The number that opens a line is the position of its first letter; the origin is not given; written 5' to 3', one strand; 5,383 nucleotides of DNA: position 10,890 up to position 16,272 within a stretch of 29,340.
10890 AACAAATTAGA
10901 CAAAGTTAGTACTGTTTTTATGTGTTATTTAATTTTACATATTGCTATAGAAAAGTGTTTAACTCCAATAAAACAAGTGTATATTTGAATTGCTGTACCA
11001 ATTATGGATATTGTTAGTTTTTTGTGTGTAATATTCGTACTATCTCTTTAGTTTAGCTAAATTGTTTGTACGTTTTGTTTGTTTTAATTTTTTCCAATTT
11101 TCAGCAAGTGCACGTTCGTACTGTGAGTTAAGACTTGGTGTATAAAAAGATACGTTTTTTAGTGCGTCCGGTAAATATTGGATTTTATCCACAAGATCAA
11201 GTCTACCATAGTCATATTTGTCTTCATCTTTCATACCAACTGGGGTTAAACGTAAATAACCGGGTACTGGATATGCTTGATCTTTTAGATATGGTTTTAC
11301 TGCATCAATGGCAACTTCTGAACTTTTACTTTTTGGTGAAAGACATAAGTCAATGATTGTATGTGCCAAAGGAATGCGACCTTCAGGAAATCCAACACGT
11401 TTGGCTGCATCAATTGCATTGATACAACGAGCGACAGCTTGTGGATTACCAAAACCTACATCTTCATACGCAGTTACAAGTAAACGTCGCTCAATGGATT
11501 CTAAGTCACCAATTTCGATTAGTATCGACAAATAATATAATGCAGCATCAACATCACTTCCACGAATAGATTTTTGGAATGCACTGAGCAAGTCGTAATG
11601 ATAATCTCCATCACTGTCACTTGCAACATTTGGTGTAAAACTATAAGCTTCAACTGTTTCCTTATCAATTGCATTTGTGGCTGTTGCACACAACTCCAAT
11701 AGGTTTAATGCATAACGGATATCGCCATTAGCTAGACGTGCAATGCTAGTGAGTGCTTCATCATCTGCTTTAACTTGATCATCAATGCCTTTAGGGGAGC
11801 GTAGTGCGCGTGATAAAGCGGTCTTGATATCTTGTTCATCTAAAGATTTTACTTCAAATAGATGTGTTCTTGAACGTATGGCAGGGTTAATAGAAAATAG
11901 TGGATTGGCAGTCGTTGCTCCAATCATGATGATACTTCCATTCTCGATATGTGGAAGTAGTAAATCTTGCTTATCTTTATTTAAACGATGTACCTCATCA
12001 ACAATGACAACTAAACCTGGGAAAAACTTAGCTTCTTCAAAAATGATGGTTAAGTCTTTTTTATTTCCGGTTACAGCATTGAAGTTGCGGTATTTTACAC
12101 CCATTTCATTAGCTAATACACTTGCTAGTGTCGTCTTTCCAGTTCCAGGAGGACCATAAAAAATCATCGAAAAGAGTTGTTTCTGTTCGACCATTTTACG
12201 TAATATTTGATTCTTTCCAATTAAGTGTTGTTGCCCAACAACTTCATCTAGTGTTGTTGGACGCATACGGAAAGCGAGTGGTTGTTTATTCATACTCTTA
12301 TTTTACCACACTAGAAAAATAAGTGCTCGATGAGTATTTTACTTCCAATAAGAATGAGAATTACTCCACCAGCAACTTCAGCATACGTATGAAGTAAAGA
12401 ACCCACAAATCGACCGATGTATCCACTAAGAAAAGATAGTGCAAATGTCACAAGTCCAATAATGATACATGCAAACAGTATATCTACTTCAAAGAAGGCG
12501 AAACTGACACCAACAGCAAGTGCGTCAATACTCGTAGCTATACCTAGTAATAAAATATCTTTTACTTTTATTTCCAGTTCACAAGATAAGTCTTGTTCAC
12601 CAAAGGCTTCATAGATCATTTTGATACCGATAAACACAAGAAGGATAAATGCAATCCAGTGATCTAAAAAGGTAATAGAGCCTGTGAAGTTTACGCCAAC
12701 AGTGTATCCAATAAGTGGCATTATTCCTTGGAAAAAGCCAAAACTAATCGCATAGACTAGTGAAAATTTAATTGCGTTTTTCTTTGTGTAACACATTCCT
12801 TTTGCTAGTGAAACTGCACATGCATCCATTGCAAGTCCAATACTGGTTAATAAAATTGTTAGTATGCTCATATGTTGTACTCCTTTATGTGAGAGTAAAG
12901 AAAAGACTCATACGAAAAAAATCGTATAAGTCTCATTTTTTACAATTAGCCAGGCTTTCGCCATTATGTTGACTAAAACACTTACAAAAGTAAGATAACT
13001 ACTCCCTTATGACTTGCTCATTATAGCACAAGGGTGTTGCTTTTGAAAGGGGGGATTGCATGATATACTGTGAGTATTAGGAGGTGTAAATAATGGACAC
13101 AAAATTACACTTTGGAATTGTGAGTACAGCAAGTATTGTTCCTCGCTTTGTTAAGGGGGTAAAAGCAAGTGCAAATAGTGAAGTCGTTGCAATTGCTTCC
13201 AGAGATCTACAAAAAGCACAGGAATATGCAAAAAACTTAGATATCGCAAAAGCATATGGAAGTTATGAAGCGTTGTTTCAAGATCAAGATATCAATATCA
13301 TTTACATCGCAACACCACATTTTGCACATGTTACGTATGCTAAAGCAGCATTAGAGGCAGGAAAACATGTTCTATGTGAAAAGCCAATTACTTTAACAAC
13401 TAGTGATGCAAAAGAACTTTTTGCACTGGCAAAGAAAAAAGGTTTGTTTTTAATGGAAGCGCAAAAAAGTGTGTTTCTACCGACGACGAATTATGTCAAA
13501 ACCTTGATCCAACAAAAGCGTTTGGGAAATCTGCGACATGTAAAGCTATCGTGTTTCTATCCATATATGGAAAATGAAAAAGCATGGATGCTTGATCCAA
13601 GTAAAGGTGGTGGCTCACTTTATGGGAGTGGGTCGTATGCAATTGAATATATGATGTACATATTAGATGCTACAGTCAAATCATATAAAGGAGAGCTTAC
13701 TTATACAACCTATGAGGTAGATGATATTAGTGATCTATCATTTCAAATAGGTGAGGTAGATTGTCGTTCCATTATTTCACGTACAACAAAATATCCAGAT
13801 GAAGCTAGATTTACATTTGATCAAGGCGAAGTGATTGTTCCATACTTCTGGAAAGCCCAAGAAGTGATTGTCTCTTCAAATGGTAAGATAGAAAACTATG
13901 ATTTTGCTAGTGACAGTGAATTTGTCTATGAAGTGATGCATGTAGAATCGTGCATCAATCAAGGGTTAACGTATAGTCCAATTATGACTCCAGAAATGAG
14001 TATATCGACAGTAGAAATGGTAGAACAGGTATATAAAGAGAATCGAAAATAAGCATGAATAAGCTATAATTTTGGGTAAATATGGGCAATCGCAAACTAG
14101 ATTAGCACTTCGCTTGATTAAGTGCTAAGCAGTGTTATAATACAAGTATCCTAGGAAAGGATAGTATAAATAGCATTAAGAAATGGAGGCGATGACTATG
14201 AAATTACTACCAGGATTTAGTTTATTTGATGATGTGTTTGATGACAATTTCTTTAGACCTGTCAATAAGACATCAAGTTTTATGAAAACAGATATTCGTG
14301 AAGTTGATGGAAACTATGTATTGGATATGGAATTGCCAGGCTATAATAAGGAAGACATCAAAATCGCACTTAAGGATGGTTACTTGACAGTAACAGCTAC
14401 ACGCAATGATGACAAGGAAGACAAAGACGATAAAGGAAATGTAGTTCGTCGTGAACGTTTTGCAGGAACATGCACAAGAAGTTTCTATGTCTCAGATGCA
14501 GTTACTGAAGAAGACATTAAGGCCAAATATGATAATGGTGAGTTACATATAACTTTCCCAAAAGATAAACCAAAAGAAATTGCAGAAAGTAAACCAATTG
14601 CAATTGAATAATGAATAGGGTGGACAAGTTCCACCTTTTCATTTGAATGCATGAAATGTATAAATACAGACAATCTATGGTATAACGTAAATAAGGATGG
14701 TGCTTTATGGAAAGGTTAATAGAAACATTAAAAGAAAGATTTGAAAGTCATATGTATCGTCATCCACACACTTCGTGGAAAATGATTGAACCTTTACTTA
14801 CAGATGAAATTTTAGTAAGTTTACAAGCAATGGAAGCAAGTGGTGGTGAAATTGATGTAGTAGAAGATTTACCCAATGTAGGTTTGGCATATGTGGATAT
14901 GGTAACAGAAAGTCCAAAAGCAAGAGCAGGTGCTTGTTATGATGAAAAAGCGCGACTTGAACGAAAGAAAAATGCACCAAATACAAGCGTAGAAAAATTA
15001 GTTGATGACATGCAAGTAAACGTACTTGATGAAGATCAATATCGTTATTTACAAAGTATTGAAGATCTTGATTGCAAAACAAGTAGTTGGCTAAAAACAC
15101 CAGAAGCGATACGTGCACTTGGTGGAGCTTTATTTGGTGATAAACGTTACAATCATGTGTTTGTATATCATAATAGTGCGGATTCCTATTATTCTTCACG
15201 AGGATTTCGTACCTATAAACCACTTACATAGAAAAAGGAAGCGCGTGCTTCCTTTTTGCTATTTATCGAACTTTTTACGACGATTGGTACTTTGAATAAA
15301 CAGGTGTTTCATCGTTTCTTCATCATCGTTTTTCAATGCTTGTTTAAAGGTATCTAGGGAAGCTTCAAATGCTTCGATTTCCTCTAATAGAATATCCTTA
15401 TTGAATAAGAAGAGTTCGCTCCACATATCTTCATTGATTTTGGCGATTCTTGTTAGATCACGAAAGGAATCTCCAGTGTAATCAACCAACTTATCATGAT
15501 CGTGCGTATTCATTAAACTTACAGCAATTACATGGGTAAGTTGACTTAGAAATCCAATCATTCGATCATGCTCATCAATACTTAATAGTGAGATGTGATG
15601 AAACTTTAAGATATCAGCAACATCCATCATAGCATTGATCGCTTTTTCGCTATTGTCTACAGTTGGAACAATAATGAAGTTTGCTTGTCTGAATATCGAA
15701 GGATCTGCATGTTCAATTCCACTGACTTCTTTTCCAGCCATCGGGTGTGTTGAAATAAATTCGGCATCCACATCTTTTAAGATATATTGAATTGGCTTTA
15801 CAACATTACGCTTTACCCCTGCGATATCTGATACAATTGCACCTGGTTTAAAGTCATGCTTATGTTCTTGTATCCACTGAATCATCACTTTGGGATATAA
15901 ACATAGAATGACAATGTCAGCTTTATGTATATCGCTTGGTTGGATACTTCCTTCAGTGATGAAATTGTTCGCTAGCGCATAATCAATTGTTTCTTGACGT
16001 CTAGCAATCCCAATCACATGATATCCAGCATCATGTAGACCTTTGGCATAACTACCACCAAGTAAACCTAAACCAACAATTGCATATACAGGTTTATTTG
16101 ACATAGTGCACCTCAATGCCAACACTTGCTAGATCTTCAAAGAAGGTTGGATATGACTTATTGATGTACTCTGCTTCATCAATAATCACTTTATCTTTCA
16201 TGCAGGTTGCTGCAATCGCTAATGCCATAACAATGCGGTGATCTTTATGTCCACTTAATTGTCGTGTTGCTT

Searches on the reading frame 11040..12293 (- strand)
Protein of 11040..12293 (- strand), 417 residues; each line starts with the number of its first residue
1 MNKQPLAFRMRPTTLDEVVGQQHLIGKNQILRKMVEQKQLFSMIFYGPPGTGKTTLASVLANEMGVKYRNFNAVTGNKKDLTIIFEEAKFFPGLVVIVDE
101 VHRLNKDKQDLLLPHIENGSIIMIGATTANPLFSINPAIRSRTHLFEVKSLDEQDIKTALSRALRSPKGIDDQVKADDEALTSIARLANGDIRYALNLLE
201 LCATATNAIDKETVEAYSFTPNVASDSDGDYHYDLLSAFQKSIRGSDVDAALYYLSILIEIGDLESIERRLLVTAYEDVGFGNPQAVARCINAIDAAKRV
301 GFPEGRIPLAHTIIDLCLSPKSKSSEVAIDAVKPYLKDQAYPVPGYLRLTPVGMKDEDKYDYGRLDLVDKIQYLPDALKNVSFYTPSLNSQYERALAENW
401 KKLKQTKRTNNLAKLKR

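Call 11: search_protein_families(library=pfam, proteins=[window:11040-12290:-], max_evalue=0.001)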
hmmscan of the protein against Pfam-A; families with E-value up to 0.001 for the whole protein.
window:11040-12290:- (416 aa): 14 families
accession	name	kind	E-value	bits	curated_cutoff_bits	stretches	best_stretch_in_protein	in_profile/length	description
PF12002.13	MgsA_C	-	7.1e-42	143.6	27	1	244-403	1-167/167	MgsA AAA+ ATPase C terminal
PF16193.11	AAA_assoc_2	-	5.8e-21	75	34.3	1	172-243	4-81/81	AAA C-terminal domain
PF05496.18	RuvB_N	-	3.5e-18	66.3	27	1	9-128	1-122/159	Holliday junction DNA helicase RuvB P-loop domain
PF00004.35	AAA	-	3.1e-16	60.5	21.2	1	42-142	1-123/131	ATPase family associated with various cellular activities (AAA)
PF07728.20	AAA_5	-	5.9e-06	26.8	22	1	42-121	2-96/139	AAA domain (dynein-related subfamily)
PF21960.2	RCF1-5-like_lid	-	2.1e-05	24.8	27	1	172-202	11-42/43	RCF1/5-like, AAA+ ATPase lid domain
PF06068.19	TIP49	-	0.00012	21.8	23.8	1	15-75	24-85/347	TIP49 P-loop domain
PF13238.12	AAA_18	-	0.00013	22.9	29.4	1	45-116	4-64/128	AAA domain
PF13401.12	AAA_22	-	0.00037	21.3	27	0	42-63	8-29/130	AAA domain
PF00158.32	Sigma54_activat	-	0.00037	20.7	20.2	0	74-129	79-131/168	Sigma-54 interaction domain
PF00931.28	NB-ARC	-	0.00084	19.1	23.5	0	26-73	5-52/248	NB-ARC domain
PF00910.28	RNA_helicase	-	0.00087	20.2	21.5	0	43-79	2-41/105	RNA helicase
PF13604.12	AAA_30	-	0.00096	19.4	27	0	29-61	9-40/191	AAA domain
PF04851.21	ResIII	-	0.001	19.5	22.5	0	90-126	127-161/164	Type III restriction enzyme, res subunit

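Call 19: find_encoding_contigs(protein=window:11040-12293:-, flank=10000)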
Protein window:11040-12293:- (417 aa): no gene with exactly this product is on record in the collection.

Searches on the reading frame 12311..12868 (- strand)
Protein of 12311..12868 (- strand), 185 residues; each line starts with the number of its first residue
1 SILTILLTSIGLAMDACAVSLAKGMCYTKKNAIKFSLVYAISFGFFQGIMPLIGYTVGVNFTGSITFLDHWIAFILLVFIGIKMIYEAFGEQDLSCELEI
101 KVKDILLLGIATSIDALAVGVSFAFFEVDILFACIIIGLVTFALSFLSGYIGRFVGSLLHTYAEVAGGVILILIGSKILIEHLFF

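Call 11: search_protein_families(library=pfam, proteins=[window:12311-12868:-], max_evalue=0.001)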
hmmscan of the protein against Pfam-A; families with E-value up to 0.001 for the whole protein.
window:12311-12868:- (185 aa): 1 family
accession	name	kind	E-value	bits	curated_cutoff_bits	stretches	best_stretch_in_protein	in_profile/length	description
PF02659.21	Mntp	-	9.5e-47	159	24.4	1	33-179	4-152/152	Putative manganese efflux pump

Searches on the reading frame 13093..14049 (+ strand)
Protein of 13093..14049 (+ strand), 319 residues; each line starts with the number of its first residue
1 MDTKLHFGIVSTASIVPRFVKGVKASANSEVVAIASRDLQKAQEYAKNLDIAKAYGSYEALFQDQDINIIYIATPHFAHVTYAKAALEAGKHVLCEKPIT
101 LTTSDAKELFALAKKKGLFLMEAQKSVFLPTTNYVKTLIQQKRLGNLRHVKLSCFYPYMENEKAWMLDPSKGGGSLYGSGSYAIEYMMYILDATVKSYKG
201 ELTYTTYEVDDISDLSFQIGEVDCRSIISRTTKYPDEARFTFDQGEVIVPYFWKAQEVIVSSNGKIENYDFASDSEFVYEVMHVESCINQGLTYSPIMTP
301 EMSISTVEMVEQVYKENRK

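Call 11: search_protein_families(library=pfam, proteins=[window:13093-14049:+], max_evalue=0.001)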
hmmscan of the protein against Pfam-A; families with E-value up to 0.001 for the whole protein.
window:13093-14049:+ (319 aa): 4 families
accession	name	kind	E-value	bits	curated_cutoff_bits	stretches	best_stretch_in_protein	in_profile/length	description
PF01408.29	GFO_IDH_MocA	-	1.1e-26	94.3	24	1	6-121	2-117/120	Oxidoreductase family, NAD-binding Rossmann fold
PF22725.1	GFO_IDH_MocA_C3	-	9.6e-14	51.9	27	1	134-240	3-114/124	GFO/IDH/MocA C-terminal domain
PF02894.22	GFO_IDH_MocA_C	-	1.8e-05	25.1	22.9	1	136-193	1-60/218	Oxidoreductase family, C-terminal alpha/beta domain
PF03447.22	NAD_binding_3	-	9.9e-05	23.5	24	1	24-117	17-110/116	Homoserine dehydrogenase, NAD binding domain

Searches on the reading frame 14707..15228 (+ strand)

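Call 11: search_protein_families(library=pfam, proteins=[window:14707-15228:+], max_evalue=0.001)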
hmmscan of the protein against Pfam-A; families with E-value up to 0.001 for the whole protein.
window:14707-15228:+ (174 aa): 1 family
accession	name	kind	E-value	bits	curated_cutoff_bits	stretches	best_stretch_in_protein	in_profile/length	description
PF14066.11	DUF4256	-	2.5e-63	213.3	27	1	4-170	1-170/173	Protein of unknown function (DUF4256)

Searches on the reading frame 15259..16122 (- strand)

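Call 11: search_protein_families(library=pfam, proteins=[window:15259-16122:-], max_evalue=0.001)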
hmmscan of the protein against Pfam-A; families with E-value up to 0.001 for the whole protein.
window:15259-16122:- (287 aa): 5 families
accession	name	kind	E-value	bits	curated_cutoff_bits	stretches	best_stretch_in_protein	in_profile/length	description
PF02153.23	PDH_N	-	2.6e-24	85.9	26.5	1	28-169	4-145/154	Prephenate dehydrogenase, nucleotide-binding domain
PF20463.3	PDH_C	-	1.3e-19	70.9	22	1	183-275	3-100/102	Prephenate dehydrogenase, dimerization domain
PF03446.21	NAD_binding_2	-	2e-07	31.6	21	1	14-125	3-117/161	NAD binding domain of 6-phosphogluconate dehydrogenase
PF03807.23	F420_oxidored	-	7.8e-07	30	21.6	1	14-98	3-90/94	NADP oxidoreductase coenzyme F420-dependent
PF02558.23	ApbA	-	0.00099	19.2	22.2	0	13-53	1-40/150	Ketopantoate reductase PanE/ApbA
